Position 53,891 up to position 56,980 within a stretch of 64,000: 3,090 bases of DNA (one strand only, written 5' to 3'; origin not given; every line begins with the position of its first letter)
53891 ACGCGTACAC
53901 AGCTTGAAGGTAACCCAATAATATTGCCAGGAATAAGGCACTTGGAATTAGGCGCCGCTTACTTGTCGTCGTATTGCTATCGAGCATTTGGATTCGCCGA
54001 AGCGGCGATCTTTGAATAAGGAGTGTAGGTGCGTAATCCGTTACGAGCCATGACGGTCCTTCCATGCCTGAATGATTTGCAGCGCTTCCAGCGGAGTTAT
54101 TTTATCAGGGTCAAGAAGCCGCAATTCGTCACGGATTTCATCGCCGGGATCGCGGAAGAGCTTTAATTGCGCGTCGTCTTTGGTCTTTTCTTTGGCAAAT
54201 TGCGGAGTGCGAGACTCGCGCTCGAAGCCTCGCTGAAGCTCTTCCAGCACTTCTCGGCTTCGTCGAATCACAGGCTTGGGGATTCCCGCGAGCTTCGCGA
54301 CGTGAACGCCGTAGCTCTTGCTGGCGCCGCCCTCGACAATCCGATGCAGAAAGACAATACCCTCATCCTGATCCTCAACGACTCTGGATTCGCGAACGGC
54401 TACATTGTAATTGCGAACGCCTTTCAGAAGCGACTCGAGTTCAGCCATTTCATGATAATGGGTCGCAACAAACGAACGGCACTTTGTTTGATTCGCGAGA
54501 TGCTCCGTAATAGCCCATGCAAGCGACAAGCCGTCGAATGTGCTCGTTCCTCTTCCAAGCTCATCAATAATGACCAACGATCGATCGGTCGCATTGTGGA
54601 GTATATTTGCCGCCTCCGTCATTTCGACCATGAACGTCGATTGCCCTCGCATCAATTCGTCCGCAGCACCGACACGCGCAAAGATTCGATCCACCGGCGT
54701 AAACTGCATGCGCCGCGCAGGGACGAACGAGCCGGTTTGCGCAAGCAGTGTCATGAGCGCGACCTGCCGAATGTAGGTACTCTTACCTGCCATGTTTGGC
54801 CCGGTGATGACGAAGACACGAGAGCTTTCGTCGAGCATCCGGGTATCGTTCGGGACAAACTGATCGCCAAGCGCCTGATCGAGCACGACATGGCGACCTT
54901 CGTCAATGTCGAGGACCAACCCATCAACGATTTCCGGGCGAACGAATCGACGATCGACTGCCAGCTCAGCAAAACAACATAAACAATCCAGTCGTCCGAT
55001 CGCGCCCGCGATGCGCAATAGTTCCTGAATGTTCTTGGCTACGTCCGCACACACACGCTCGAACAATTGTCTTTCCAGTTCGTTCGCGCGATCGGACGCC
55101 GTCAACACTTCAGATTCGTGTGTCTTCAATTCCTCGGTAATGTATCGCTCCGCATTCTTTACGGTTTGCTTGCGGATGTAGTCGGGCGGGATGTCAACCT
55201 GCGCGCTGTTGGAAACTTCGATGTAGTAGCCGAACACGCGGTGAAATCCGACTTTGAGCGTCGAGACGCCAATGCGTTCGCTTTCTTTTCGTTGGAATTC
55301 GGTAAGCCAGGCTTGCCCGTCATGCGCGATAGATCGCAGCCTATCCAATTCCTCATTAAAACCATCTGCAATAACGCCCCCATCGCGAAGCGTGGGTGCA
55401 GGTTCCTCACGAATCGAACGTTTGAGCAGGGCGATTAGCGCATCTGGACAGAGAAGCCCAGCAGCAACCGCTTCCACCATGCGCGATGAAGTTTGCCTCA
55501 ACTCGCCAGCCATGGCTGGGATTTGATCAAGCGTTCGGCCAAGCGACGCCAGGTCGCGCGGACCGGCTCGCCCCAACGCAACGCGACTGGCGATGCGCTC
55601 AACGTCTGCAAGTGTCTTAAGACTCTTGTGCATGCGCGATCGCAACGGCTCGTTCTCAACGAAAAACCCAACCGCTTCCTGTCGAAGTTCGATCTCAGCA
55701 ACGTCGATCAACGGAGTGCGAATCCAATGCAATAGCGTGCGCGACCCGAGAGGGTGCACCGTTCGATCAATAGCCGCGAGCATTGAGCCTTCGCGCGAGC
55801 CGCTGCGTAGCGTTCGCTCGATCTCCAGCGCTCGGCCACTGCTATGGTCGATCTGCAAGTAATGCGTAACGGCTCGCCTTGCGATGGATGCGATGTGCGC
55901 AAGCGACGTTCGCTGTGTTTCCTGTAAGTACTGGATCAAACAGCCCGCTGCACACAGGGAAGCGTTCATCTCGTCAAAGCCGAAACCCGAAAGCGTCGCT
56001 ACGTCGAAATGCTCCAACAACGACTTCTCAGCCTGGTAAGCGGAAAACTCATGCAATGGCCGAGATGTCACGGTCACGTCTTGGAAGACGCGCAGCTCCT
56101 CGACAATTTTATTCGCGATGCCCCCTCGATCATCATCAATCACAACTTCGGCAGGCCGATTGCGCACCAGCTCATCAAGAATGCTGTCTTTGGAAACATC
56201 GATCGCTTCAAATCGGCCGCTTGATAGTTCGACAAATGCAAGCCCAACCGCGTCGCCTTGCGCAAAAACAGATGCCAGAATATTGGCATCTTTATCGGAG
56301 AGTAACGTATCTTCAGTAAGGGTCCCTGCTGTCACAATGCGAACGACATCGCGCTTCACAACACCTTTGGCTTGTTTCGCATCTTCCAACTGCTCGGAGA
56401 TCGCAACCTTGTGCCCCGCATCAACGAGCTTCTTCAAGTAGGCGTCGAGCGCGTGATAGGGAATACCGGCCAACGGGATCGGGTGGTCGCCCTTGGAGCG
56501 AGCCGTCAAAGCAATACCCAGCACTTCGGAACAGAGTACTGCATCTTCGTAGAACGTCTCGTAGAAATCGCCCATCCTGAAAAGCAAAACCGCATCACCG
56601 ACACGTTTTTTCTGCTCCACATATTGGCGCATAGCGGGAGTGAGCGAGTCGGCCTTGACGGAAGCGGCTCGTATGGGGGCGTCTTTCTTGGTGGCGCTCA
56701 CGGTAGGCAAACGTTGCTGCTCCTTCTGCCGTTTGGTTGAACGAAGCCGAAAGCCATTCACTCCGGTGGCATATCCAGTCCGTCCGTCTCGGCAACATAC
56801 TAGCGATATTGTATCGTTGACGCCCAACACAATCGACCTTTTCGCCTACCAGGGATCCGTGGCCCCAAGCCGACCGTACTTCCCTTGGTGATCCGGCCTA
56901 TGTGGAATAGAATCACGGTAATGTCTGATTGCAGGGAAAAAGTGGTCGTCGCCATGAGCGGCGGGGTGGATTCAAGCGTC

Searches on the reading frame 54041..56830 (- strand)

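Call 7: search_protein_families(library=pfam, proteins=[window:54041-56830:-])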
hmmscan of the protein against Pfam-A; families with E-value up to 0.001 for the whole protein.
window:54041-56830:- (929 aa): 5 families
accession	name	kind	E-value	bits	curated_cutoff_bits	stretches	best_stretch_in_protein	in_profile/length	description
PF00488.27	MutS_V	-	2.2e-81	272.8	30.2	1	674-866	2-188/188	MutS domain V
PF05192.23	MutS_III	-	3e-45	155.4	34.1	1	333-621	4-194/194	MutS domain III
PF01624.25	MutS_I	-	1.4e-39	135.2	20.6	1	64-174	1-112/113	MutS domain I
PF05190.23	MutS_IV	-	7.1e-28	97.2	22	1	490-580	1-91/92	MutS family domain IV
PF05188.22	MutS_II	-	1.9e-22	80.5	25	1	183-313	1-132/133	MutS domain II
